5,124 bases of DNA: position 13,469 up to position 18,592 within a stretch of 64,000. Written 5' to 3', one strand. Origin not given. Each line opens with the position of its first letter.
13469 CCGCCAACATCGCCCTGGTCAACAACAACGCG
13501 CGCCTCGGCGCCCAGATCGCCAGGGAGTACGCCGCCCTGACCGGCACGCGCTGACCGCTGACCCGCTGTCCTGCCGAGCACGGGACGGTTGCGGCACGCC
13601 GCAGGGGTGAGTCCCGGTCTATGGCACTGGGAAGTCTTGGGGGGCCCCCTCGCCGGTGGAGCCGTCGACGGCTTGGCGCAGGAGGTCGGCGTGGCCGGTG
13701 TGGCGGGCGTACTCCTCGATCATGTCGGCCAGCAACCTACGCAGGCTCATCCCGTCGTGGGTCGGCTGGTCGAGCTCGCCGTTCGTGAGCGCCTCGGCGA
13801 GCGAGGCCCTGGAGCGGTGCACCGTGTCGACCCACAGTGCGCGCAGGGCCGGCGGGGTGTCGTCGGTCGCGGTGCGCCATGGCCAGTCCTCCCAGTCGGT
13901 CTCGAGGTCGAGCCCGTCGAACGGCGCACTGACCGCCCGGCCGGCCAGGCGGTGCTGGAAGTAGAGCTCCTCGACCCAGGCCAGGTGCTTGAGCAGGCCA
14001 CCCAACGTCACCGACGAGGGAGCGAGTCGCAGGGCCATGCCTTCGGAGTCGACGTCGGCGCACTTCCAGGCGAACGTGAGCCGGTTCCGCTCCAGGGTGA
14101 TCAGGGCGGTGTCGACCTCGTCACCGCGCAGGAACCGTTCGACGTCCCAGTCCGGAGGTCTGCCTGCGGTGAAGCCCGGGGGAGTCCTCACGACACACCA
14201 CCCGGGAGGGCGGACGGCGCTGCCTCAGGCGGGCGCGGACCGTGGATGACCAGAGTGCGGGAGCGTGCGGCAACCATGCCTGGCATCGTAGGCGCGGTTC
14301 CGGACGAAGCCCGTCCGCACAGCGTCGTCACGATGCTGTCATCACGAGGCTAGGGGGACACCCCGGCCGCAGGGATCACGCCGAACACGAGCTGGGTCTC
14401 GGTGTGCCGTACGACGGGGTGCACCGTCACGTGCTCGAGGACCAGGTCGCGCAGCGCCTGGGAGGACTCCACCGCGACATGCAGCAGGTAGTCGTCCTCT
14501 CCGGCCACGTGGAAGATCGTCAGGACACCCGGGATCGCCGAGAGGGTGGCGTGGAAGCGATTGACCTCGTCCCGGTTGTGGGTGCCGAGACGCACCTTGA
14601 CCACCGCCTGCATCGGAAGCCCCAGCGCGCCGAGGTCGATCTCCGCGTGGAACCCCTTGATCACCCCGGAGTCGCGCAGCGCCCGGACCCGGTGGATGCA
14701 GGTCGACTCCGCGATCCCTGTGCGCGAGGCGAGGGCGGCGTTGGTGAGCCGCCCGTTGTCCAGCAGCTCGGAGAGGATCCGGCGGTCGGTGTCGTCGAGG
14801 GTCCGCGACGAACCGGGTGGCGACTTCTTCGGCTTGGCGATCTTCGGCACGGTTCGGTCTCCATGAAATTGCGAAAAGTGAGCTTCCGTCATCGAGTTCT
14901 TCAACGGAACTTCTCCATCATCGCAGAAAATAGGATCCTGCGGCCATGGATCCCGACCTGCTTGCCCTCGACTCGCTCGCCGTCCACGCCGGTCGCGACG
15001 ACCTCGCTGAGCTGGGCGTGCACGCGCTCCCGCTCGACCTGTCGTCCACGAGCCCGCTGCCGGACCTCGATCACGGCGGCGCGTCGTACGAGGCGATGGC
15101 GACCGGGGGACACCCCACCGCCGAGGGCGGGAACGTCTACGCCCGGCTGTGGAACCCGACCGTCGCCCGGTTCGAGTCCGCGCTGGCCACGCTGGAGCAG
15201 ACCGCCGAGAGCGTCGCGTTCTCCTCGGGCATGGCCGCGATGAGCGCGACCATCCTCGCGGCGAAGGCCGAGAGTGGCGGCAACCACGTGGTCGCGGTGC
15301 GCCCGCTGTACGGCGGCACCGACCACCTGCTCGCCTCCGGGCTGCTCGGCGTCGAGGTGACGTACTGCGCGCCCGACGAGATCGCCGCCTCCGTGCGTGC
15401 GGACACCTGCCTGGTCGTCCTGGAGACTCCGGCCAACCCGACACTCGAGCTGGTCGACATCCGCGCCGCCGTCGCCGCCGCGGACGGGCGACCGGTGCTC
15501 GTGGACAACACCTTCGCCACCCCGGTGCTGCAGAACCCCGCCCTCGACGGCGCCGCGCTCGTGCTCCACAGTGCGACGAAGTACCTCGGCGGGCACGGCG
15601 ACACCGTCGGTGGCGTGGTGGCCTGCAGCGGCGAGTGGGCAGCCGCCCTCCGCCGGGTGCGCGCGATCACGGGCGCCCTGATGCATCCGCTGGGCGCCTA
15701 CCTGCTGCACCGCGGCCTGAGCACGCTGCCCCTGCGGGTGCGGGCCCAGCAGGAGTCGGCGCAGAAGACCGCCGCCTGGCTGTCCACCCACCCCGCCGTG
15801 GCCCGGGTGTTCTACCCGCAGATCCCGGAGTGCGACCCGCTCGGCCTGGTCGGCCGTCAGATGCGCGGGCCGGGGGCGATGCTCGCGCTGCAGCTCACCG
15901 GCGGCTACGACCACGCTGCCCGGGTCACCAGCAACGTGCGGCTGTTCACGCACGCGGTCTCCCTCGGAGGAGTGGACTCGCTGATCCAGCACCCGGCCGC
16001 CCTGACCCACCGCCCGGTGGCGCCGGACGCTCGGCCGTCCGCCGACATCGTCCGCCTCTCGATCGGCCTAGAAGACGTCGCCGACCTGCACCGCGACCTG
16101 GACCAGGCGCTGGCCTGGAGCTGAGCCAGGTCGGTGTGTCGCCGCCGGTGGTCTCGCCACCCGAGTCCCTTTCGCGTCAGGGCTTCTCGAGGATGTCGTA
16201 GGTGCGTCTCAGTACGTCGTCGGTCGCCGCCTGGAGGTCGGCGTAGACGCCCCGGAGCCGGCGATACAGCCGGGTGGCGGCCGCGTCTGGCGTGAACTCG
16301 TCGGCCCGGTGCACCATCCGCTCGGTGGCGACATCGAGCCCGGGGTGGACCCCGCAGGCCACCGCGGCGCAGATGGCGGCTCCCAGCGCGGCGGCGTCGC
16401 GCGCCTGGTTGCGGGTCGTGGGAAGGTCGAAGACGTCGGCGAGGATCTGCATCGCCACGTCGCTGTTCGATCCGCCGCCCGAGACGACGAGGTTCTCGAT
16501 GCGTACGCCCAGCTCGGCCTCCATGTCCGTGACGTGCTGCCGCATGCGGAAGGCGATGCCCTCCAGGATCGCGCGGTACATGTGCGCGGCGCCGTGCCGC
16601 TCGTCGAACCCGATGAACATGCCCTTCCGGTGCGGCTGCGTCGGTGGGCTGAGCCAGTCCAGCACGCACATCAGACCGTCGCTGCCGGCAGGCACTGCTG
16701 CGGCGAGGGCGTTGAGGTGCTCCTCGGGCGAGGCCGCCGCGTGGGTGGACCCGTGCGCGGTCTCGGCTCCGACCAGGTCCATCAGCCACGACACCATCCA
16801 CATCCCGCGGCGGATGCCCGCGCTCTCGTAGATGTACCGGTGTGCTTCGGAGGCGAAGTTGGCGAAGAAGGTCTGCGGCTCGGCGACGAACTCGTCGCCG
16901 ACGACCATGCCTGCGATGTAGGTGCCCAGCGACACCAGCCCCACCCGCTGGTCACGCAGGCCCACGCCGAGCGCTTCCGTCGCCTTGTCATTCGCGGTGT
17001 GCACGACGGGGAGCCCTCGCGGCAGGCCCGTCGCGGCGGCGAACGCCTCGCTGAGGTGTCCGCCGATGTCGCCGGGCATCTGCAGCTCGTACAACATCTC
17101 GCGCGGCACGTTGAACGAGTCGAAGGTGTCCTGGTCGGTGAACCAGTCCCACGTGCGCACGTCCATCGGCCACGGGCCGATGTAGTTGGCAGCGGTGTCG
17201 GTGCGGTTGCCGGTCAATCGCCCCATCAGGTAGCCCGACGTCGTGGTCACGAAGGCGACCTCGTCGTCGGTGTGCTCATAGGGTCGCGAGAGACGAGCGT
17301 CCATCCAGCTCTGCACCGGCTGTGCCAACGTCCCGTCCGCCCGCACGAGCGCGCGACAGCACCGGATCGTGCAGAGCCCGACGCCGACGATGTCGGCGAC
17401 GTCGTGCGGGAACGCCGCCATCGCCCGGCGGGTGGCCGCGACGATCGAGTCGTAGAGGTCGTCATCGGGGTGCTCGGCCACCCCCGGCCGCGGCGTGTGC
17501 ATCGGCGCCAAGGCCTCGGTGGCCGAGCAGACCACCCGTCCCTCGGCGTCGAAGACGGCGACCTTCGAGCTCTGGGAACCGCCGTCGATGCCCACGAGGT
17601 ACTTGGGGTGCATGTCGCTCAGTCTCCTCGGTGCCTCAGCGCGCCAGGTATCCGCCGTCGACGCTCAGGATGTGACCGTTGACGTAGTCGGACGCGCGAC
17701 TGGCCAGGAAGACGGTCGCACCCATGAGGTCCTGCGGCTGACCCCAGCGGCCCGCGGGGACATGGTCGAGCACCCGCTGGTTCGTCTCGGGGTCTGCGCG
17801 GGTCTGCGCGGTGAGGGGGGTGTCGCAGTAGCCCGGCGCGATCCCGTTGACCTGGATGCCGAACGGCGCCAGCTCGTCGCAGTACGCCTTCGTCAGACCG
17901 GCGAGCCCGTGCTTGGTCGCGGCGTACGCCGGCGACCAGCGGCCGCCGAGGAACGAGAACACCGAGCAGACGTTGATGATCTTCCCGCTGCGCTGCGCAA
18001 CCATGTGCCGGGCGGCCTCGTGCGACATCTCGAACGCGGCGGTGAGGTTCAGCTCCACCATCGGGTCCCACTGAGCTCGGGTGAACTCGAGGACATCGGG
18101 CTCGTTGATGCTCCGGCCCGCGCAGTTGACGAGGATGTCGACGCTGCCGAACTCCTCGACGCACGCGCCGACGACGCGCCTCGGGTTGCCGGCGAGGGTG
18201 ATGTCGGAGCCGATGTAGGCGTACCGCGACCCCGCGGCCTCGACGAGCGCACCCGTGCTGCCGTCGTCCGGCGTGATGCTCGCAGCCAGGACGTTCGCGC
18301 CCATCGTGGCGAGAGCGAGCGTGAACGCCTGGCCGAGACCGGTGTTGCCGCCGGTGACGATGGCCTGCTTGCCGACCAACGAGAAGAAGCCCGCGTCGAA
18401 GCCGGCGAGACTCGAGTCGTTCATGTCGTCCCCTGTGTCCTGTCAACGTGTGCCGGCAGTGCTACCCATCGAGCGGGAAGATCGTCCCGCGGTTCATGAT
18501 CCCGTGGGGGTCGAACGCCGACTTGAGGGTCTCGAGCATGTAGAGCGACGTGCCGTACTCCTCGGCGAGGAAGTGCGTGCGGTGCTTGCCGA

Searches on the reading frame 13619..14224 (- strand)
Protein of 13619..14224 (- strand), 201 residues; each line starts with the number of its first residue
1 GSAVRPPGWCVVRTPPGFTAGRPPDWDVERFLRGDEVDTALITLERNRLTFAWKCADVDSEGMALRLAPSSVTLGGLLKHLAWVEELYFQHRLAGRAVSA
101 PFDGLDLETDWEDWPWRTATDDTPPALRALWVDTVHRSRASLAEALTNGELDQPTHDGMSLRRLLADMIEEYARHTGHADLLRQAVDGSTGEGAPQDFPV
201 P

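Call 70: search_protein_families(library=pfam, proteins=[window:13619-14224:-], max_evalue=0.001)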
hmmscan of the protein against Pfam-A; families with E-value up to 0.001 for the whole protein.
window:13619-14224:- (201 aa): 2 families
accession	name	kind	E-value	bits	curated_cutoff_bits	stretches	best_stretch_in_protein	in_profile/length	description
PF04978.18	MST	-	1.1e-30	107.5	27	1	43-188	5-149/149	Mycothiol-S-transferase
PF12867.12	DinB_2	-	1.1e-05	26.3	24.8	1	57-178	15-127/128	DinB superfamily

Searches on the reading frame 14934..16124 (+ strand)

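Call 70: search_protein_families(library=pfam, proteins=[window:14934-16124:+], max_evalue=0.001)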
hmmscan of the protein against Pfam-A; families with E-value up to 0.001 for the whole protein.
window:14934-16124:+ (396 aa): 2 families
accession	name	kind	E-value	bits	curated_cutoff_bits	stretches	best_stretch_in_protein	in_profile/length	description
PF01053.26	Cys_Met_Meta_PP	-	1.3e-99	333.8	27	1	14-393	2-380/381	Cys/Met metabolism PLP-dependent enzyme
PF00155.27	Aminotran_1_2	-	1.1e-05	25.2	19.7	1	78-244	45-246/361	Aminotransferase class I and II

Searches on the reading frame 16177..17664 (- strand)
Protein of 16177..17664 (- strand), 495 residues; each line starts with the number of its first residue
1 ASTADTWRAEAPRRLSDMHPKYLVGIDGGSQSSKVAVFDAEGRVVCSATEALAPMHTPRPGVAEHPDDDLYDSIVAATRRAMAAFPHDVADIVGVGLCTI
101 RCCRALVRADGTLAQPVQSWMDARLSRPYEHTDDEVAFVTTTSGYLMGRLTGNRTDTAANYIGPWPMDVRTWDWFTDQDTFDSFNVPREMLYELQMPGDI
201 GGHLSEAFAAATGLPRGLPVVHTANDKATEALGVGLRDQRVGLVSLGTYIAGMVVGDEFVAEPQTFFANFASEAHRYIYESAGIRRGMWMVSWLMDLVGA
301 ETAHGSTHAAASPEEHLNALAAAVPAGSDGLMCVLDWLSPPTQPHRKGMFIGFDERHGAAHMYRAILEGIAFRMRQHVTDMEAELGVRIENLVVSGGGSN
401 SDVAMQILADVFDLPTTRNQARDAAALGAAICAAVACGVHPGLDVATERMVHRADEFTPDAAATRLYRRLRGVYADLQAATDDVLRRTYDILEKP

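Call 70: search_protein_families(library=pfam, proteins=[window:16177-17664:-], max_evalue=0.001)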
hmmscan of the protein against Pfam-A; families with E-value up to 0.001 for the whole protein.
window:16177-17664:- (495 aa): 3 families
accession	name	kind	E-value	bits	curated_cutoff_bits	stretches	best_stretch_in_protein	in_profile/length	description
PF02782.22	FGGY_C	-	5.3e-31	108.4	27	1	243-437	2-198/198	FGGY family of carbohydrate kinases, C-terminal domain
PF00370.27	FGGY_N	-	6.4e-18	65.7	28.8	2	22-126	1-104/245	FGGY family of carbohydrate kinases, N-terminal domain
PF01869.26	BcrAD_BadFG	-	1.7e-05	24.9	31.5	0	24-84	1-61/271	BadF/BadG/BcrA/BcrD ATPase family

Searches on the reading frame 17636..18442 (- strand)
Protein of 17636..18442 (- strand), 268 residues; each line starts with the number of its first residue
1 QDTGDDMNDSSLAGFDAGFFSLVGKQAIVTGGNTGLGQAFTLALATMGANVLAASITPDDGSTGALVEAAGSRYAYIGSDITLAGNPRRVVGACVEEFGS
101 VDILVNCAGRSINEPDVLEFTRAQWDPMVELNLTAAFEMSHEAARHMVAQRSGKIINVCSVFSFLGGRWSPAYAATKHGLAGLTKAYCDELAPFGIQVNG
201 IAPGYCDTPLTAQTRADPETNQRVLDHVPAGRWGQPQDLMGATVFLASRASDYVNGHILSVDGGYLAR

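Call 70: search_protein_families(library=pfam, proteins=[window:17636-18442:-], max_evalue=0.001)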
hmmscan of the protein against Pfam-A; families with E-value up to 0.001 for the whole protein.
window:17636-18442:- (268 aa): 3 families
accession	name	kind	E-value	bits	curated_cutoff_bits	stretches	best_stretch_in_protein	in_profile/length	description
PF13561.12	adh_short_C2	-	5.5e-51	173.9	27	1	34-265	6-235/236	Enoyl-(Acyl carrier protein) reductase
PF00106.31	adh_short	-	3.1e-50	170.8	26.6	1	25-217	1-193/195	short chain dehydrogenase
PF08659.16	KR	-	7.3e-07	29.7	22.6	1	28-184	4-160/180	KR domain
